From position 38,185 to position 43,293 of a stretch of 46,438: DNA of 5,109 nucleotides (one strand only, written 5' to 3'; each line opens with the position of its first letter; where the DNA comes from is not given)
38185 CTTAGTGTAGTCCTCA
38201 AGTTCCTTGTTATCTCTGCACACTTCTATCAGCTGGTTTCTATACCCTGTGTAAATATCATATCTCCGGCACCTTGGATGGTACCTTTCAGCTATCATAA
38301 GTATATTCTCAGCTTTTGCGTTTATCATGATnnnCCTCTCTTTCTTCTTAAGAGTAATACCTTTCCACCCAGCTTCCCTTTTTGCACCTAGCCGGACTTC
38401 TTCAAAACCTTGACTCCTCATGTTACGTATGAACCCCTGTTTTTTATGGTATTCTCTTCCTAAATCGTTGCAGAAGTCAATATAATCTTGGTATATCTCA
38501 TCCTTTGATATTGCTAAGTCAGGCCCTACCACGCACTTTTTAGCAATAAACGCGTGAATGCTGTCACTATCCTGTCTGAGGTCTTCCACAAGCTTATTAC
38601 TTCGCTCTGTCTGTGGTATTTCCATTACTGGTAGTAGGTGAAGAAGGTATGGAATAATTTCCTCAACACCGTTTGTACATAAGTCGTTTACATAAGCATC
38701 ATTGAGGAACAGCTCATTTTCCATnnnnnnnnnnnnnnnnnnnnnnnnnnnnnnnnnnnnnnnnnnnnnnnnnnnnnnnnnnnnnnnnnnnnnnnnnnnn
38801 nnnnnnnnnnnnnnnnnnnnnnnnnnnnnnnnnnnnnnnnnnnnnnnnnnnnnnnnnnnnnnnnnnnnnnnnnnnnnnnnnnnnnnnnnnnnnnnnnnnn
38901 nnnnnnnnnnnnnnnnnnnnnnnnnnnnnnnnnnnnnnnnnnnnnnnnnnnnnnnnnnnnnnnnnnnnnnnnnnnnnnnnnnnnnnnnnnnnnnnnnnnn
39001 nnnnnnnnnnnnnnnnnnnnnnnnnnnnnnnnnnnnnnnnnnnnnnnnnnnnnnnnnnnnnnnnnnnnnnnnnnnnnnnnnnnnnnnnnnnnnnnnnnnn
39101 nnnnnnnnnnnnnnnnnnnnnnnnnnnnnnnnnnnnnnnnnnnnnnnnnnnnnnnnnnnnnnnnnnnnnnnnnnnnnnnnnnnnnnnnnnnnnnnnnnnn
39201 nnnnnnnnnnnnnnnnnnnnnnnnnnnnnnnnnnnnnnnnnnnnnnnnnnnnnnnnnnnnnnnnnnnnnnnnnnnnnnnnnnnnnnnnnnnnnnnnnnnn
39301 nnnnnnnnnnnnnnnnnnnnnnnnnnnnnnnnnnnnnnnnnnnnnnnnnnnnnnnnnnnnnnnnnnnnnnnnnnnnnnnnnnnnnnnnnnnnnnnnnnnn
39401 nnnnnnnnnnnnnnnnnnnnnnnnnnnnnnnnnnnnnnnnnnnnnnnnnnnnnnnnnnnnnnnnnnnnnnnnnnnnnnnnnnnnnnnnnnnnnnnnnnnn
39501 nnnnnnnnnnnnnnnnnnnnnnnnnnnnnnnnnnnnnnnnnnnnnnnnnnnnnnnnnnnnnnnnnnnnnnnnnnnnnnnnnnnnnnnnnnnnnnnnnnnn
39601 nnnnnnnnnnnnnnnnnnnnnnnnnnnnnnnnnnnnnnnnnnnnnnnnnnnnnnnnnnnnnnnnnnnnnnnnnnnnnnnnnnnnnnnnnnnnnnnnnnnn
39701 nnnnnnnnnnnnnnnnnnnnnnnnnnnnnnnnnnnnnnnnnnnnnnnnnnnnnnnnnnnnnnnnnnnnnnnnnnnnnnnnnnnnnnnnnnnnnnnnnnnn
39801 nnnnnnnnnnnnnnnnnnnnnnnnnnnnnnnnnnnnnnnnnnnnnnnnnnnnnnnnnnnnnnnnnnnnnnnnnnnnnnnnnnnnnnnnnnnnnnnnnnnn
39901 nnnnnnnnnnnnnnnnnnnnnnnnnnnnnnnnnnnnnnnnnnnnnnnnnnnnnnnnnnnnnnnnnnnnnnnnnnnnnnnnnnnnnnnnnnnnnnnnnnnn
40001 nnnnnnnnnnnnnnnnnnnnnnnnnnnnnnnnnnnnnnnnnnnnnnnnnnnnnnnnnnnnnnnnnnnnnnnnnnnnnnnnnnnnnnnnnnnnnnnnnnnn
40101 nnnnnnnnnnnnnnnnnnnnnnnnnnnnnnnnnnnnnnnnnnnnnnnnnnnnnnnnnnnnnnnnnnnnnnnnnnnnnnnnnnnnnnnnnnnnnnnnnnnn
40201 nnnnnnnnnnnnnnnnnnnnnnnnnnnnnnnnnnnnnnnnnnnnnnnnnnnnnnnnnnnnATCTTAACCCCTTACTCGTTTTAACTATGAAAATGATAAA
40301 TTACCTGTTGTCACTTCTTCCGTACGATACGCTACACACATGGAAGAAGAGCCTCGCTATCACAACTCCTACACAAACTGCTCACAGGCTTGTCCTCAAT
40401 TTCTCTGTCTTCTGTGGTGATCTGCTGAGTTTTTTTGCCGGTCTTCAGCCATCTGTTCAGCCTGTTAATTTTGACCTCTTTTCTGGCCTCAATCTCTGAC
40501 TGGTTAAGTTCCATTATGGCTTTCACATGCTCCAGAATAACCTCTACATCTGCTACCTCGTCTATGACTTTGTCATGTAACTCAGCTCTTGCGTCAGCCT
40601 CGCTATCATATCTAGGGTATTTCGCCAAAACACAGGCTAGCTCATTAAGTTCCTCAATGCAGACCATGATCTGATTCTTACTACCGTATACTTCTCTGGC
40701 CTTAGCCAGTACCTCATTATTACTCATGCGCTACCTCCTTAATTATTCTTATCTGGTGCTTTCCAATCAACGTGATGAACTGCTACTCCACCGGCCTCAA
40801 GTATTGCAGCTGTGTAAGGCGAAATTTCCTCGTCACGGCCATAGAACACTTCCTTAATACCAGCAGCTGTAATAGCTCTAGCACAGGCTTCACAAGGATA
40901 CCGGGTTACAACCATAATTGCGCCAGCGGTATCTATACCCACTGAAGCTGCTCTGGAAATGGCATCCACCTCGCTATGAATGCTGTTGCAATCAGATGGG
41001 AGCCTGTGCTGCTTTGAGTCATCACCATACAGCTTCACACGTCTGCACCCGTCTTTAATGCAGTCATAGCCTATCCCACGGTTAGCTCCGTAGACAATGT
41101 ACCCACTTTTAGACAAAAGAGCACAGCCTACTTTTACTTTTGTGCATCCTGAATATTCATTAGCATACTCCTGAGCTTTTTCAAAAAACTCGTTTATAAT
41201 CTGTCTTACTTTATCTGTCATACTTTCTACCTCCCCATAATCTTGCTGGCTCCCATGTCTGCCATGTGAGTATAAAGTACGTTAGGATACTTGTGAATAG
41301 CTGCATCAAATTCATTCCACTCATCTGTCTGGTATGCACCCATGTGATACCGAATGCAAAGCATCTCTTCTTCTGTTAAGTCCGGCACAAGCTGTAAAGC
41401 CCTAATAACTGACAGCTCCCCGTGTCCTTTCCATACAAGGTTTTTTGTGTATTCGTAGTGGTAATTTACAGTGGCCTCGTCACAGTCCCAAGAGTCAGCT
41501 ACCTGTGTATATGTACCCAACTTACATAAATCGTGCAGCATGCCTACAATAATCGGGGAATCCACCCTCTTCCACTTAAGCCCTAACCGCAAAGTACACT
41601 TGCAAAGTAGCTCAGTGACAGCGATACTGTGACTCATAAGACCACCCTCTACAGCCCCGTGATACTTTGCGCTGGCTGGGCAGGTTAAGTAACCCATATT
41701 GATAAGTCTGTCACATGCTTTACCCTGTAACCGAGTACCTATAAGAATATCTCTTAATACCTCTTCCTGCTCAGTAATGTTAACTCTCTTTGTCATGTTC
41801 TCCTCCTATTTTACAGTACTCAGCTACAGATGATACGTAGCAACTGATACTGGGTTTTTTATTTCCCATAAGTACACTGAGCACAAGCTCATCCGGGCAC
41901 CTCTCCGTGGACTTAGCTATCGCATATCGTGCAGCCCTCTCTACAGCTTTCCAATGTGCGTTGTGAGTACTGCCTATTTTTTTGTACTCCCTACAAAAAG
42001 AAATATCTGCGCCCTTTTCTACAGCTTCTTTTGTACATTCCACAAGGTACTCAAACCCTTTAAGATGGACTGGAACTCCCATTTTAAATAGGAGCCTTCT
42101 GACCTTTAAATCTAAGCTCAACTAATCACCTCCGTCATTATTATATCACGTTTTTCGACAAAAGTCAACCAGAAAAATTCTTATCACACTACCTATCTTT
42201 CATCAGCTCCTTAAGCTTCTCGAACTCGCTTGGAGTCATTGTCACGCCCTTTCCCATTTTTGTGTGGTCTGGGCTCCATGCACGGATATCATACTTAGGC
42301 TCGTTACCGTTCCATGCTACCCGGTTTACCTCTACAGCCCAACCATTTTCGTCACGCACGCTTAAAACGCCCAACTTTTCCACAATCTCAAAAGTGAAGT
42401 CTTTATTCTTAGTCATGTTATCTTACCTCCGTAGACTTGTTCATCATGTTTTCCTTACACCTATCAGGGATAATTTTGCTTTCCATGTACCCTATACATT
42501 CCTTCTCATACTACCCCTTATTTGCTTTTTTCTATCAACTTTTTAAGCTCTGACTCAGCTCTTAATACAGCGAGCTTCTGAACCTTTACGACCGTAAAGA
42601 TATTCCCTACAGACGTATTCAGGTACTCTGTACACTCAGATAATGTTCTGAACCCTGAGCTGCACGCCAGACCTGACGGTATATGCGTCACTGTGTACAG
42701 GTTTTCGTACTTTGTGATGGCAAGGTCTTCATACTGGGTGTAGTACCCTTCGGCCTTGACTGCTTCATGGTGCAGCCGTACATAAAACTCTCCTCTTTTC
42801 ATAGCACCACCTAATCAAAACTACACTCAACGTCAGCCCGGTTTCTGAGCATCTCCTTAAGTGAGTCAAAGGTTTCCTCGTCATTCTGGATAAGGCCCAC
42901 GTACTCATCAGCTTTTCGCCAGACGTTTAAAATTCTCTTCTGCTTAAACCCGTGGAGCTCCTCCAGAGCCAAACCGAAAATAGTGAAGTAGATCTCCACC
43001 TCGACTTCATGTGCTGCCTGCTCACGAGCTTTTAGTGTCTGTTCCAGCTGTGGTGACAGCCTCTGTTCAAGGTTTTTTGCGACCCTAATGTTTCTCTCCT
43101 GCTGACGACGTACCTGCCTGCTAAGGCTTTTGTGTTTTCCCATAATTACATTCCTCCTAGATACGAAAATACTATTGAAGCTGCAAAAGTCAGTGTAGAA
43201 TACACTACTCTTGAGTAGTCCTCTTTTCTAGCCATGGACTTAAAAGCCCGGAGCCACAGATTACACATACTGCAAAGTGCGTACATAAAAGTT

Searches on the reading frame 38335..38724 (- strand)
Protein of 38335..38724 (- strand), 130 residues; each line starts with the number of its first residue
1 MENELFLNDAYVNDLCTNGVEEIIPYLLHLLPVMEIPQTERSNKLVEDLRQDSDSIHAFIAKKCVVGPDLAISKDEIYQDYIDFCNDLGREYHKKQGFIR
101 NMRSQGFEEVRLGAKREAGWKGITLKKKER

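Call 96: search_solved_structures(query=window:38335-38724:-, max_evalue=10, show_alignments=3)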
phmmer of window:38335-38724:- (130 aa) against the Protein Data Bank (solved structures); distinct sequences matched with E-value up to 10: 1.
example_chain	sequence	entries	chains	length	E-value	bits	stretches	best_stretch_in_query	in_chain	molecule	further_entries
3k4x_A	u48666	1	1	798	0.00032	24.3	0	34-65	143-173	Proliferating cell nuclear antigen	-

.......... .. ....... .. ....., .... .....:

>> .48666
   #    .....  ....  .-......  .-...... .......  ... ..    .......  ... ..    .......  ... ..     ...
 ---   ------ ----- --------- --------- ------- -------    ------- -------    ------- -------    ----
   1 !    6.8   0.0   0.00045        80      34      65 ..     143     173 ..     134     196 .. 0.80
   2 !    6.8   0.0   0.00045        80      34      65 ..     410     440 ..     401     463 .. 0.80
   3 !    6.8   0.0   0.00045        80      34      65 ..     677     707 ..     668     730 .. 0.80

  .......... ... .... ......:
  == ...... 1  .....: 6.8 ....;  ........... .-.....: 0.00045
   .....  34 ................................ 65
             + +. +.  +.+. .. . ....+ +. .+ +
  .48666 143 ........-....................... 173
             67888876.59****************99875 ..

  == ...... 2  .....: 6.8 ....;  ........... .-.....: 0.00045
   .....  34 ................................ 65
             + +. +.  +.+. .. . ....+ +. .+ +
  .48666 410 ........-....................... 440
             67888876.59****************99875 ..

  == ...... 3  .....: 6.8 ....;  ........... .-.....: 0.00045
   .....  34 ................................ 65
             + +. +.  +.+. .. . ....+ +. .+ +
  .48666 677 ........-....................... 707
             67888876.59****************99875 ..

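Call 103: predict_structure(protein=window:38335-38724:-)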
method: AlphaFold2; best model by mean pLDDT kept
length: 130 residues; sequences in the alignment: 1
mean_pLDDT: 52.7   pTM: 0.34
mean pLDDT of the five models: 52.7, 48.0, 44.2, 43.0, 39.9
residues with pLDDT >= 90: 0; 70-90: 15; 50-70: 58; < 50: 57
segments of 3 or more residues with pLDDT < 50: 1-10, 18-20, 30-36, 56-79, 117-119
pLDDT, mean of each block of 10 residues (from residue 1): 36 50 53 49 53 49 41 45 54 65 76 53 61
secondary structure, 60 per line:
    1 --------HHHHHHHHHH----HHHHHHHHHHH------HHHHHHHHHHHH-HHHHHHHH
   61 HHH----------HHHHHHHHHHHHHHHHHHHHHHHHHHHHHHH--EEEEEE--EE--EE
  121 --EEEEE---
elements in order: H9-18 H23-33 H40-51 H53-63 H74-104 E107-112 E123-127

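Call 104: find_homologous_proteins(query=window:38335-38724:-, max_evalue=0.001)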
Query window:38335-38724:- (130 aa): 15 proteins with E <= 0.001 among 27 candidates.
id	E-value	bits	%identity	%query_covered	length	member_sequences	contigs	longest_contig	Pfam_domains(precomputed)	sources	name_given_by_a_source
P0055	5.7e-82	290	100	100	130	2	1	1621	-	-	-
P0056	3.4e-48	181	63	100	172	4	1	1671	PF02257.22,PF03288.23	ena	-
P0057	3.6e-47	178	65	98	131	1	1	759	-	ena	-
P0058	8.1e-46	173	63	100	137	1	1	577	-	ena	-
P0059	1.2e-45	173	64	97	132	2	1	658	-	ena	-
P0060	1.2e-44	170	62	100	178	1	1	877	-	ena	-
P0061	6.7e-42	161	58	100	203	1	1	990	PF02257.22,PF19263.6,PF03288.23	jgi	jgi:phage/plasmid-associated DNA primase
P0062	2.2e-41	159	62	98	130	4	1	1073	PF02257.22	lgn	-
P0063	2.5e-41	159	62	98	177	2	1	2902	PF02257.22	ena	-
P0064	2.7e-41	159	60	100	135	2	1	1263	PF02257.22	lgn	-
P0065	6.5e-41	158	62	100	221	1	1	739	PF02257.22,PF19263.6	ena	-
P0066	3.3e-39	152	58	98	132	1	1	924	PF02257.22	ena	-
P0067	4.6e-38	148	58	99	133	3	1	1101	-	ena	-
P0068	4.2e-32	129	50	100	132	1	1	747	-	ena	-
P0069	1.0e-29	121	55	90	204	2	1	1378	PF19263.6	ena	-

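Call 105: search_protein_families(library=pfam, max_evalue=1, proteins=[window:38335-38724:-, P0056, P0061, P0064])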
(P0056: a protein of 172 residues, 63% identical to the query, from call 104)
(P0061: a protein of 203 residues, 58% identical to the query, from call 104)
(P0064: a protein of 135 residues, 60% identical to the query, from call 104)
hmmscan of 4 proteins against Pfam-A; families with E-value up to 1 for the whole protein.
window:38335-38724:- (130 aa): 4 families
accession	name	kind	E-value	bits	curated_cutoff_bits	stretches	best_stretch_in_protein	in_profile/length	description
PF02257.21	RFX_DNA_binding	-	0.00011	23.1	27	1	56-105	4-53/79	RFX DNA-binding domain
PF15573.11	Imm47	-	0.0034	17.3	27.2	1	9-110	97-191/258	Immunity protein 47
PF03288.22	Pox_D5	-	0.042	14.7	21.4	1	51-98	1-49/86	Poxvirus D5 protein-like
PF24835.1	DUF7717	-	0.14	12.8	27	0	40-63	51-74/117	Family of unknown function (DUF7717)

P0056 (172 aa): 3 families
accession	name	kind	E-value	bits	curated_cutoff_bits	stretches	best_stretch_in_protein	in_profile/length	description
PF03288.22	Pox_D5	-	1.4e-06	29.1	21.4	1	92-143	1-53/86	Poxvirus D5 protein-like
PF02257.21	RFX_DNA_binding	-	3.2e-06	28.1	27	1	97-145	4-52/79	RFX DNA-binding domain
PF19263.5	DUF5906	-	0.0014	19.6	27.6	1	3-34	81-111/114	Family of unknown function (DUF5906)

P0061 (203 aa): 4 families
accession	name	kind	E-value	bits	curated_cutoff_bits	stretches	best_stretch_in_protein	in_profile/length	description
PF19263.5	DUF5906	-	8e-08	33.4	27.6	1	15-61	66-111/114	Family of unknown function (DUF5906)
PF03288.22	Pox_D5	-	7e-07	30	21.4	1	123-175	1-54/86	Poxvirus D5 protein-like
PF02257.21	RFX_DNA_binding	-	6.8e-06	27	27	1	128-177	4-53/79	RFX DNA-binding domain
PF07571.19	TAF6_C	-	0.1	12.8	27.1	1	56-112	5-60/184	TAF6 C-terminal HEAT repeat domain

P0064 (135 aa): 3 families
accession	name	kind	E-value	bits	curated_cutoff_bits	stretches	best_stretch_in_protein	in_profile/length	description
PF02257.21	RFX_DNA_binding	-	7.8e-06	26.9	27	1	57-106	4-53/79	RFX DNA-binding domain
PF03288.22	Pox_D5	-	5.3e-05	24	21.4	1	52-106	1-56/86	Poxvirus D5 protein-like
PF24835.1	DUF7717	-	0.062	13.9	27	0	40-64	50-74/117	Family of unknown function (DUF7717)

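Call 111: predict_structure(alignment_id=A7)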
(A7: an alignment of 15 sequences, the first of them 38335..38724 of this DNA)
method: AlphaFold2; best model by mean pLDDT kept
length: 130 residues; sequences in the alignment: 15
mean_pLDDT: 76.8   pTM: 0.60
mean pLDDT of the five models: 76.8, 76.4, 75.6, 75.0, 46.5
residues with pLDDT >= 90: 43; 70-90: 40; 50-70: 39; < 50: 8
segments of 3 or more residues with pLDDT < 50: 1-7
pLDDT, mean of each block of 10 residues (from residue 1): 45 53 64 68 70 78 93 94 89 83 90 88 83
secondary structure, 60 per line:
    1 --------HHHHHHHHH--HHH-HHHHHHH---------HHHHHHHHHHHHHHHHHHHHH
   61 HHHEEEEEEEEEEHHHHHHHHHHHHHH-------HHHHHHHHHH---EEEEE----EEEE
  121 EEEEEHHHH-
elements in order: H9-17 H24-30 H40-63 E64-73 H74-87 H95-104 E108-112 E117-125 H126-129

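Call 113: fold_search(model_id=the predicted structure, library=pdb)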
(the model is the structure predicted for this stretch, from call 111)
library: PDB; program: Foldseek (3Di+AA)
matches with E <= 10: 399; with E <= 0.001: 1
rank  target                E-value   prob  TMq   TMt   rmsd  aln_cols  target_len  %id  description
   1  8zjr_M                4.7e-04  1.00  0.49  0.74   2.4        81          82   20  Structure of nucleosome-bound RFX5 complex (released 2025-08-13)
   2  1dp7_P                1.1e-03  1.00  0.47  0.76   1.9        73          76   16  COCRYSTAL STRUCTURE OF RFX-DBD IN COMPLEX WITH ITS COGNATE X-BOX BINDING SITE (released 2000-03-06)
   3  8iqh_C                4.4e-03  0.99  0.41  0.08  14.5       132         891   16  Structure of Full-Length AsfvPrimPol in Apo-Form (released 2023-07-26)
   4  8iqh_K                1.7e-02  0.98  0.41  0.08   7.9       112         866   14  Structure of Full-Length AsfvPrimPol in Apo-Form (released 2023-07-26)
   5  9iwa_C                2.2e-02  0.95  0.41  0.08  14.0       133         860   15  Structure of apo AsfvPrimPol with dodecamer (released 2025-12-24)
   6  8iqi_C                2.9e-02  0.99  0.46  0.09   8.3       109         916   15  Structure of Full-Length AsfvPrimPol in Complex-Form (released 2023-07-26)
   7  8iqh_A                3.1e-02  0.92  0.40  0.08  14.1       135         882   17  Structure of Full-Length AsfvPrimPol in Apo-Form (released 2023-07-26)
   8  8iqi_A                3.8e-02  0.96  0.44  0.08  13.7       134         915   16  Structure of Full-Length AsfvPrimPol in Complex-Form (released 2023-07-26)
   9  2qby_B                4.1e-02  0.89  0.35  0.15  11.7       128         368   11  Crystal structure of a heterodimer of Cdc6/Orc1 initiators bound to origin DNA (from S. solfataricus) (released 2007-09-11)
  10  8ww6_E                4.3e-02  0.98  0.42  0.10   4.2        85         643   15  Structure of ATP-rs-Form AsfvPrimPol Hexamer (released 2025-04-30)
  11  9ivf_F                5.3e-02  0.98  0.41  0.11   5.2        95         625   15  Structure of Full-Length AsfvPrimPol with polyT DNA (released 2025-12-24)
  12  8wvz_E                5.3e-02  0.97  0.42  0.09   5.5        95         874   13  Structure of ADP-Form AsfvPrimPol Hexamer (released 2024-10-30)
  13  9iwa_A                5.6e-02  0.87  0.41  0.08  14.1       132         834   16  Structure of apo AsfvPrimPol with dodecamer (released 2025-12-24)
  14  9iwa_D                6.4e-02  0.82  0.40  0.08  14.2       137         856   15  Structure of apo AsfvPrimPol with dodecamer (released 2025-12-24)
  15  8iqh_D                9.5e-02  0.80  0.41  0.08  14.2       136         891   15  Structure of Full-Length AsfvPrimPol in Apo-Form (released 2023-07-26)
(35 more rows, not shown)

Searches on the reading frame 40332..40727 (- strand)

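Call 26: search_protein_families(library=pfam, max_evalue=0.1, proteins=[window:40332-40727:-])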
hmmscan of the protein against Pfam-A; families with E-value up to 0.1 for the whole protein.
window:40332-40727:- (131 aa): 2 families
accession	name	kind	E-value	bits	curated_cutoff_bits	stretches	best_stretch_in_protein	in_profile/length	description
PF21342.2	SoxA-TsdA_cyt-c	-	0.043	14.3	27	1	20-54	17-52/88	SoxA/TsdA, cytochrome c domain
PF22467.3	KH_GLD-3_3rd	-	0.047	14.3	24.1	1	18-73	22-72/72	GLD-3 3rd KH domain (aka KH4)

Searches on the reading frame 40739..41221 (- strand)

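Call 26: search_protein_families(library=pfam, max_evalue=0.1, proteins=[window:40739-41221:-])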
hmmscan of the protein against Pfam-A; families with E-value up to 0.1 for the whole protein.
window:40739-41221:- (160 aa): 3 families
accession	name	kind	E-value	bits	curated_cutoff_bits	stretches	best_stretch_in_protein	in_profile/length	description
PF00383.29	dCMP_cyt_deam_1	-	2.2e-17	63.2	25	1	10-128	5-101/102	Cytidine and deoxycytidylate deaminase zinc-binding region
PF14437.12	MafB19-deam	-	2.4e-14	53.9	27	1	11-132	5-104/142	MafB19-like deaminase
PF14439.12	Bd3614-deam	-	0.028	14.8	38.5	1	80-133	34-94/113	Bd3614-like deaminase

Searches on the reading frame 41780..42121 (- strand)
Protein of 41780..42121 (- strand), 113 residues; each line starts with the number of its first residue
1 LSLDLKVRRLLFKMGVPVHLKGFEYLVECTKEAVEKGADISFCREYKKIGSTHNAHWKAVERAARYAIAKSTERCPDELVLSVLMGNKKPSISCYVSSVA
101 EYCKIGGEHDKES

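Call 26: search_protein_families(library=pfam, max_evalue=0.1, proteins=[window:41780-42121:-])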
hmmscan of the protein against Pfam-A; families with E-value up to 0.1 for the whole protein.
window:41780-42121:- (113 aa): 1 family
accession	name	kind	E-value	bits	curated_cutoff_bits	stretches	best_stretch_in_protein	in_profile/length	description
PF08769.17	Spo0A_C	-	1.2e-10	41.8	25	1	7-102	1-103/104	Sporulation initiation factor Spo0A C terminal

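Call 28: search_solved_structures(query=window:41780-42121:-, max_evalue=1, show_alignments=2)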
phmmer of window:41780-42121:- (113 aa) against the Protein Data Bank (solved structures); distinct sequences matched with E-value up to 1: 4.
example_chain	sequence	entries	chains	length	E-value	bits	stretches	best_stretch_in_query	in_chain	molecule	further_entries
1fc3_A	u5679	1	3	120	2.9e-05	27.3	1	2-104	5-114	SPO0A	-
1lq1_A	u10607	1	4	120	5.2e-05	26.5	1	2-104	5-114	Stage 0 sporulation protein A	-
4qfv_A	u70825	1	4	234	0.00071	22.8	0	16-42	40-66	ANK-N5C-281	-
4o60_A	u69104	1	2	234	0.0055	20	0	16-41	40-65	ANK-N5C-317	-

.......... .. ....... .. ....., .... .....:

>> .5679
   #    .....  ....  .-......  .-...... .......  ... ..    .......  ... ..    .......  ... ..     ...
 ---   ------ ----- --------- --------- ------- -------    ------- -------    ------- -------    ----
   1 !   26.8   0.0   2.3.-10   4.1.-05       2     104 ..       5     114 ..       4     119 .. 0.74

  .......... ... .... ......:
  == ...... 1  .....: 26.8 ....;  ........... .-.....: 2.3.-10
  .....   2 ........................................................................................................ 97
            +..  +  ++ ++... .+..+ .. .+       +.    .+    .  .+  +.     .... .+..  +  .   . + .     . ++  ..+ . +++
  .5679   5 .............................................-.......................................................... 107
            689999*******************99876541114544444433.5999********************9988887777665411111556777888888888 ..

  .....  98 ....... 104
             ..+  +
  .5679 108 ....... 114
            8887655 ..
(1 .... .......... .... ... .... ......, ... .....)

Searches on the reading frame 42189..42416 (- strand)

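Call 30: search_protein_families(library=pfam, max_evalue=0.05, proteins=[window:42189-42416:-])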
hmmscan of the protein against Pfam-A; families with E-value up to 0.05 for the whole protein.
window:42189-42416:- (75 aa): 1 family
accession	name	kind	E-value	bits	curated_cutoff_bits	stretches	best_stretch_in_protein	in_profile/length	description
PF02229.22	PC4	-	3.5e-11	42.9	25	1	24-70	3-51/52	Transcriptional Coactivator p15 (PC4)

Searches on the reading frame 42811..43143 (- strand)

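Call 26: search_protein_families(library=pfam, max_evalue=0.1, proteins=[window:42811-43143:-])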
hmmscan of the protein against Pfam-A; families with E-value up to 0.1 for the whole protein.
window:42811-43143:- (110 aa): 1 family
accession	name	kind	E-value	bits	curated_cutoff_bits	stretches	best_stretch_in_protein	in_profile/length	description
PF01609.27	DDE_Tnp_1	-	0.053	13.7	23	1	48-109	115-167/200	Transposase DDE domain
